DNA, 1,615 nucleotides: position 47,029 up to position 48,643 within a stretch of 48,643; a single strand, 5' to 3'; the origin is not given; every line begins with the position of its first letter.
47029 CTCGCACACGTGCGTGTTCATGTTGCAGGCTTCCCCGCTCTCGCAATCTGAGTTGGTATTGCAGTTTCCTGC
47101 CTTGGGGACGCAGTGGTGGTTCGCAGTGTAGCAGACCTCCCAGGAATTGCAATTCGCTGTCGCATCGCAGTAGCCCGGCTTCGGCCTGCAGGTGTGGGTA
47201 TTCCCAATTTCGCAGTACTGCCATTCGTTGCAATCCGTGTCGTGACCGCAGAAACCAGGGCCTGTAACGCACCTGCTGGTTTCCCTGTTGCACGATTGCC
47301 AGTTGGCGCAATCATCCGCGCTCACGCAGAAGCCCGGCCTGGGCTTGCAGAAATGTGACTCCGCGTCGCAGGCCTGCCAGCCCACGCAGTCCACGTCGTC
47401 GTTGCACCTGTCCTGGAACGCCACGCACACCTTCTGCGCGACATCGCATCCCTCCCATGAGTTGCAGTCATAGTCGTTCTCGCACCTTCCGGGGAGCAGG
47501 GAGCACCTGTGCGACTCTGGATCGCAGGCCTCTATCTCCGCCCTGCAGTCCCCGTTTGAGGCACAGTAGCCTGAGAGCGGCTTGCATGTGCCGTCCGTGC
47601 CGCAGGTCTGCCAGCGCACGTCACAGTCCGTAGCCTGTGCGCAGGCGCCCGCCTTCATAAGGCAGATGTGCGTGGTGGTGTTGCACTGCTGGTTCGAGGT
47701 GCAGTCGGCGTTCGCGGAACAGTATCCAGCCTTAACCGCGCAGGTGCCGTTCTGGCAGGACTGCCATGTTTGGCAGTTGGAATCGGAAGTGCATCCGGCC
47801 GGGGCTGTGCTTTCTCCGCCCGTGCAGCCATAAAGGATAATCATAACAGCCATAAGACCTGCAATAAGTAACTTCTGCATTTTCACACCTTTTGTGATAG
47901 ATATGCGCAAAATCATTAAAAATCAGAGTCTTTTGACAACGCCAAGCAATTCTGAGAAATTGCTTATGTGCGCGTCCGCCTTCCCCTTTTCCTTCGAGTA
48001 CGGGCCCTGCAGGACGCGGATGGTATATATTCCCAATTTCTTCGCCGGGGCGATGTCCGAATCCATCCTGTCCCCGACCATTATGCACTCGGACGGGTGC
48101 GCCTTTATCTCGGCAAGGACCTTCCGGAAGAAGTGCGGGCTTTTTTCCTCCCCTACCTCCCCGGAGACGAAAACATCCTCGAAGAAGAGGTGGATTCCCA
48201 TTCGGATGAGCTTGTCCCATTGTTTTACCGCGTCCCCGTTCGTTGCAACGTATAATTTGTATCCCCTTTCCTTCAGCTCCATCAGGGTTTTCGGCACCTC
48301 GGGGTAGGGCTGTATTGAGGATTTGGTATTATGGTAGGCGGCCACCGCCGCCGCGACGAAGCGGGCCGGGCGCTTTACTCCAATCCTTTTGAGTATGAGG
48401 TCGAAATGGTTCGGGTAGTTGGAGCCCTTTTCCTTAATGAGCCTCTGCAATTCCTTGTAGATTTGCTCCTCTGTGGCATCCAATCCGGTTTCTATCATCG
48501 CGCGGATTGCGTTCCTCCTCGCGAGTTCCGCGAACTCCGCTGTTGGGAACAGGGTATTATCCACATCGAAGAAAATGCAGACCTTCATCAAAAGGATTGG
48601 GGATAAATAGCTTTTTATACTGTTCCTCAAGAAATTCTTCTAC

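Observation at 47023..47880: Second hyper-cysteine secreted protein: lipobox plus 10 tandem four-Cys ~24-aa repeats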

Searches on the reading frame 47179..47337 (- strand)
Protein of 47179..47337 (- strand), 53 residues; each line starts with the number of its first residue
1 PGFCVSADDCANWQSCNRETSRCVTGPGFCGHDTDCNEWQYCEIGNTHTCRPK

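Call 57: search_solved_structures(query=A4, max_evalue=10, show_alignments=4)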
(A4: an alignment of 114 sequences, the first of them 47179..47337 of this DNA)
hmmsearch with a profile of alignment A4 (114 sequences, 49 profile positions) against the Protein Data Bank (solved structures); distinct sequences matched with E-value up to 10: 21.
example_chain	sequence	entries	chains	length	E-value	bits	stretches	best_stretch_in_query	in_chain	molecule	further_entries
2jmv_A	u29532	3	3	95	0.021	18.4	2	2-22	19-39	Scytovirin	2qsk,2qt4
2knx_A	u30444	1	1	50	0.062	16.9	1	10-37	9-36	Prolow-density lipoprotein receptor-related protein 1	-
4zrq_C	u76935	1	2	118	0.32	14.6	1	13-41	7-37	CD320 antigen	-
1cr8_A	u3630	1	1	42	0.36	14.4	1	9-37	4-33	PROTEIN (LOW DENSITY LIPOPROTEIN RECEPTOR RELATED PROTEIN)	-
2kny_A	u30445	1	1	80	0.43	14.2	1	11-37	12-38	LRP-1, linker, Apo-E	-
9dqz_M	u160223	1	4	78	0.5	14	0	13-47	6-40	Very low-density lipoprotein receptor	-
9l9a_M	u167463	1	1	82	0.52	13.9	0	11-45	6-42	Very low-density lipoprotein receptor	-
4zrp_C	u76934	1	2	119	0.55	13.8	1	13-37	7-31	CD320 antigen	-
2m0p_A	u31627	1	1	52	0.97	13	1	7-43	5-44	Low-density lipoprotein receptor-related protein 2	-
2fcw_B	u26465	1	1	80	1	13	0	10-37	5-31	Low-density lipoprotein receptor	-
9uio_R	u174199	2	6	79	1.3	12.6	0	8-38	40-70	Very low-density lipoprotein receptor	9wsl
8ufc_V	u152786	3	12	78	1.3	12.6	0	8-37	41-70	Very low-density lipoprotein receptor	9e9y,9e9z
8ys2_M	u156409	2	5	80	1.4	12.6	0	8-47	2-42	Very low-density lipoprotein receptor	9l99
6byv_A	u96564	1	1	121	1.5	12.5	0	11-42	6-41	Very low-density lipoprotein receptor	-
8yw1_C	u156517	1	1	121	1.6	12.3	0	14-42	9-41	Very low-density lipoprotein receptor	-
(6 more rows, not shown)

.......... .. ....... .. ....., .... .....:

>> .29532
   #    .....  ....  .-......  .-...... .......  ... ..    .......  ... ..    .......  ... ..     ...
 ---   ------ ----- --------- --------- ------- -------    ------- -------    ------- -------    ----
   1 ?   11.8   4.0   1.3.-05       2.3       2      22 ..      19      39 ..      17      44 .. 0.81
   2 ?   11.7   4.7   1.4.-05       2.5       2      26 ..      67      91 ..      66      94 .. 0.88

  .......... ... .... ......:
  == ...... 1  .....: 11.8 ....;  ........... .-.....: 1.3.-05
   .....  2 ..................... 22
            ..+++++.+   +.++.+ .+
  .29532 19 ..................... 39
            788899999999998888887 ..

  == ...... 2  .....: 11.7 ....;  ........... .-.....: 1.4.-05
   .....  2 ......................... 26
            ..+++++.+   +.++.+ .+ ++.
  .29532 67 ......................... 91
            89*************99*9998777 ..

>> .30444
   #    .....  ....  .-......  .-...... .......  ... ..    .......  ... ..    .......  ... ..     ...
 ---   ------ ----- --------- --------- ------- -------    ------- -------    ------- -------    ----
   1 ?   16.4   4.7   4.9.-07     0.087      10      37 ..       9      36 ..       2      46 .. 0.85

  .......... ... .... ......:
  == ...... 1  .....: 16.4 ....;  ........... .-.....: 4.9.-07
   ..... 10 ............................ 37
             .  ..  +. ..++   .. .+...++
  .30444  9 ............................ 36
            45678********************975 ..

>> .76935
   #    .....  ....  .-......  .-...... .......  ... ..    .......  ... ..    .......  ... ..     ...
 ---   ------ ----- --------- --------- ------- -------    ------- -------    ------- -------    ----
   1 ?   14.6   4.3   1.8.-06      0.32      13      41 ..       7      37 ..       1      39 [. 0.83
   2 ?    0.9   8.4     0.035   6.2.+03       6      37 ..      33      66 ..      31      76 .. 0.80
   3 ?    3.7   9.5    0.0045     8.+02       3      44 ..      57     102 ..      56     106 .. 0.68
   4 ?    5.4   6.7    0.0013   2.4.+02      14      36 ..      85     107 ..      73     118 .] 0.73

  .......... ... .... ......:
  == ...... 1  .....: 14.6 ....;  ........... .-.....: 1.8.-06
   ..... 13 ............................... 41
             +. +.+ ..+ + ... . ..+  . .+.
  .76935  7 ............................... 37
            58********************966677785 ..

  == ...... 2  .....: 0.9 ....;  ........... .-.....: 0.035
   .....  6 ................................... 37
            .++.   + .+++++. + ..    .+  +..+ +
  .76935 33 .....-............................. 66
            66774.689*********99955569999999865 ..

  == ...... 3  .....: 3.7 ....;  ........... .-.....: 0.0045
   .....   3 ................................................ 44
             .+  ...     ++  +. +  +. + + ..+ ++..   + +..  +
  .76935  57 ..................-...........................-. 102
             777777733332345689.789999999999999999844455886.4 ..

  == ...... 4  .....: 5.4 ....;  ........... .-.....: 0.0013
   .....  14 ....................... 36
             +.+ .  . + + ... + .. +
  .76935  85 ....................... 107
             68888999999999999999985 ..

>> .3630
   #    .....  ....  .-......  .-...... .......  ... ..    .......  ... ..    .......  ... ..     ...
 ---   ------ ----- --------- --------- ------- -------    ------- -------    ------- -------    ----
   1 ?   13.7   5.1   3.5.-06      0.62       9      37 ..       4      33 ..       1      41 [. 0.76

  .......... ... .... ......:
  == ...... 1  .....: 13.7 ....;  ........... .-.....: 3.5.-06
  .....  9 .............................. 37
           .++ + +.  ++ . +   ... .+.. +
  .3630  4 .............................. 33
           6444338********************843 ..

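Call 66: predict_structure(alignment_id=A4)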
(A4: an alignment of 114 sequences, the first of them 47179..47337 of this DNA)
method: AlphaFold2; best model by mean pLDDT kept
length: 53 residues; sequences in the alignment: 114
mean_pLDDT: 90.3   pTM: 0.57
mean pLDDT of the five models: 90.3, 90.2, 90.1, 88.5, 86.2
residues with pLDDT >= 90: 36; 70-90: 15; 50-70: 2; < 50: 0
segments of 3 or more residues with pLDDT < 50: none
pLDDT, mean of each block of 10 residues (from residue 1): 83 91 91 93 92 92
secondary structure, 60 per line:
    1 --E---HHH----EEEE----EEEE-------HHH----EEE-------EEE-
elements in order: E14-17 E22-25 E40-42 E50-52

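Call 68: fold_search(model_id=the predicted structure, library=pdb)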
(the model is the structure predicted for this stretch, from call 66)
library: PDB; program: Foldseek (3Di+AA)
matches with E <= 10: 58; with E <= 0.001: 0
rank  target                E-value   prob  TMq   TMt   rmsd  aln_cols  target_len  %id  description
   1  3fju_B                2.8e-01  0.66  0.45  0.37   7.1        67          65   22  Ascaris suum carboxypeptidase inhibitor in complex with human carboxypeptidase A1 (released 2008-12-30)
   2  5o57_MODEL_1_A        3.4e-01  0.33  0.37  0.23   8.9        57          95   24  Solution Structure of the N-terminal Region of Dkk4 (released 2018-06-13)
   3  7fbp_B                8.8e-01  0.84  0.40  0.60   1.0        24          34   29  FXIIa-cMCoFx1 complex (released 2021-11-10)
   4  3s2k_C                9.5e-01  0.14  0.34  0.25   9.2        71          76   21  Structural basis of Wnt signaling inhibition by Dickkopf binding to LRP5/6. (released 2011-11-02)
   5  1h9i_I                1.2e+00  0.80  0.40  0.67   1.0        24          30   21  COMPLEX OF EETI-II MUTANT WITH PORCINE TRYPSIN (released 2004-07-26)
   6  5z5k_B                1.2e+00  0.33  0.45  0.37   8.3        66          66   18  Structure of the DCC-Draxin complex (released 2018-06-20)
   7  1la4_MODEL_1_A        1.6e+00  0.66  0.43  0.63   1.1        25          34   24  Solution Structure of SGTx1 (released 2003-11-11)
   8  2po8_MODEL_1_A        1.9e+00  0.51  0.40  0.59   1.0        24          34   25  The structure of a two-disulfide intermediate of MCoTI-II (released 2008-05-06)
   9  5t4r_MODEL_1_A        2.2e+00  0.77  0.42  0.63   0.5        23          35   30  NMR solution structure of the Nav1.7 selective spider venom-derived peptide Pn3a (released 2017-09-06)
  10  9cli_Z                2.2e+00  0.08  0.32  0.07   8.2        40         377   25  Cryo-EM model derived from localized reconstruction of human adenovirus (Ad5)-hexon-FX complex at 3.6A resolution (released 2024-11-27)
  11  7nam_B                2.3e+00  0.54  0.39  0.61   0.9        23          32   22  LRP6_E1 in complex with Lr-EET-3.5 (released 2022-06-29)
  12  6mm4_MODEL_1_A        2.6e+00  0.38  0.38  0.59   1.8        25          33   24  Solution NMR Structure of Engineered Cystine Knot Protein 2.5F (released 2019-10-02)
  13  2it8_MODEL_1_A        2.8e+00  0.44  0.38  0.66   1.0        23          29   22  Solution structure of a linear analog of the cyclic squash trypsin inhibitor MCoTI-II (released 2007-10-02)
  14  1d1h_MODEL_1_A        2.8e+00  0.41  0.41  0.59   1.6        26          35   23  SOLUTION STRUCTURE OF HANATOXIN 1 (released 2000-09-20)
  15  2m7t_MODEL_1_A        3.0e+00  0.44  0.39  0.60   1.6        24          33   25  Solution NMR Structure of Engineered Cystine Knot Protein 2.5D (released 2014-05-07)
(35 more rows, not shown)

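Call 81: find_homologous_proteins(query=A4, max_evalue=0.001)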
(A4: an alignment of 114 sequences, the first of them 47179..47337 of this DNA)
Query A4 (114 sequences): 12 candidates shared short words with the query, none scored E <= 0.001.

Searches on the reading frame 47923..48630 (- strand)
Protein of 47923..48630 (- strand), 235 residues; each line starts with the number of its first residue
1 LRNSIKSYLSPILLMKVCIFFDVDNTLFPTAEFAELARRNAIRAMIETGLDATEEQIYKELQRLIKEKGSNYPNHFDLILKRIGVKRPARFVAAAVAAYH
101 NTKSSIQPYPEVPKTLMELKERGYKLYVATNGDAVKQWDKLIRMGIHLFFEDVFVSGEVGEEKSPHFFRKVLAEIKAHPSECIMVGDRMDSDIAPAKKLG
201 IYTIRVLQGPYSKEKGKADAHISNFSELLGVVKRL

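Call 3: search_protein_families(library=pfam, proteins=[window:47923-48630:-], max_evalue=1)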
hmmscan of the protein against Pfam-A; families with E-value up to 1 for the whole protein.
window:47923-48630:- (235 aa): 10 families
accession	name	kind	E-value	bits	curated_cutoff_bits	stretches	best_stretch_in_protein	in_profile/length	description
PF00702.32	Hydrolase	-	8.3e-24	85.5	26.4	1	18-200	3-191/191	haloacid dehalogenase-like hydrolase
PF13419.12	HAD_2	-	4e-22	79.6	23.8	1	19-206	1-178/178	Haloacid dehalogenase-like hydrolase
PF13242.12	Hydrolase_like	-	3.8e-13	49.6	22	1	164-219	6-61/75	HAD-hyrolase-like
PF12710.13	HAD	-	1.2e-05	26.2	27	1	19-193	1-185/189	haloacid dehalogenase-like hydrolase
PF13344.12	Hydrolase_6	-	0.00049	20.5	27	1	107-159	14-69/101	Haloacid dehalogenase-like hydrolase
PF09419.16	PGP_phosphatase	-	0.0041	17.1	20.4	1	177-206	134-163/168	Mitochondrial PGP phosphatase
PF12689.13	Acid_PPase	-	0.018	15.3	27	1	91-211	29-155/169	Acid Phosphatase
PF08645.17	PNK3P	-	0.022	15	22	0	109-138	31-60/161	Polynucleotide kinase 3 phosphatase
PF15704.10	Mt_ATP_synt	-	0.036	14.4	27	1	40-87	106-153/188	Mitochondrial ATP synthase subunit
PF08568.16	Kinetochor_Ybp2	-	0.2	10.5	25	1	78-106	152-180/636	Uncharacterised protein family, YAP/Alf4/glomulin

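Call 4: search_protein_families(library=ncbifam, proteins=[window:47923-48630:-], max_evalue=1)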
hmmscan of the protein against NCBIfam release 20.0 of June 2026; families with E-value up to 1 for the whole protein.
window:47923-48630:- (235 aa): 48 families (the best 25 are shown)
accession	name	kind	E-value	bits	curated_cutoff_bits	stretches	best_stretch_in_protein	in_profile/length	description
TIGR02253.1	CTE7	subfamily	2.8e-62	210.4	169.75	1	18-229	4-221/221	TIGR02253 family HAD-type hydrolase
NF053830.1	RUBPPhHalo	equivalog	1.6e-23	83.6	330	1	18-232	4-234/234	ribulose-1,5-bisphosphate 5-phosphatase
TIGR02254.1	YjjG_YfnB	equivalog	1e-19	70.9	159.9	1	18-209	3-199/223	YjjG family noncanonical pyrimidine nucleotidase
NF052576.1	PymNtasePynAStpc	equivalog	1e-17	64.6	350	1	54-233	48-228/229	pyrimidine 5'-nucleotidase PynA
TIGR02252.1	DREG-2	subfamily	2.4e-15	56.9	155.2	1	18-202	2-200/203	HAD hydrolase, REG-2-like, family IA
TIGR01662.1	HAD-SF-IIIA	subfamily_domain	8.7e-14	51.8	44.6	1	99-207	17-139/141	HAD-IIIA family hydrolase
NF009695.0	PRK13222.1-2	equivalog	9.4e-14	51.4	225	1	19-232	9-222/226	phosphoglycolate phosphatase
TIGR01993.1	Pyr-5-nucltdase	equivalog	1.4e-13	51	142.9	1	18-205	2-182/183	pyrimidine 5'-nucleotidase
TIGR01428.1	HAD_type_II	equivalog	2.8e-13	50.3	125.4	1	19-206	4-190/197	haloacid dehalogenase type II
NF009804.0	PRK13288.1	equivalog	1.1e-11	44.6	218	1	82-233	56-211/215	pyrophosphatase PpaX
NF006976.0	PRK09449.1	equivalog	4.2e-11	42.8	183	1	18-227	5-217/225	pyrimidine 5'-nucleotidase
TIGR01454.1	AHBA_synth_RP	hypoth_equivalog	6.4e-11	42.3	246.65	1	95-216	63-184/205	AHBA synthesis associated protein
TIGR02247.1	HAD-1A3-hyp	subfamily_domain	9e-11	41.9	125.4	1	53-207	38-196/211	epoxide hydrolase N-terminal domain-like phosphatase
TIGR01549.1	HAD-SF-IA-v1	subfamily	1.3e-10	41.8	23.3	1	112-200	67-149/149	HAD-IA family hydrolase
TIGR01668.1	YqeG_hyp_ppase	hypoth_equivalog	3.8e-10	39.5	89.1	1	109-214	45-143/170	YqeG family HAD IIIA-type phosphatase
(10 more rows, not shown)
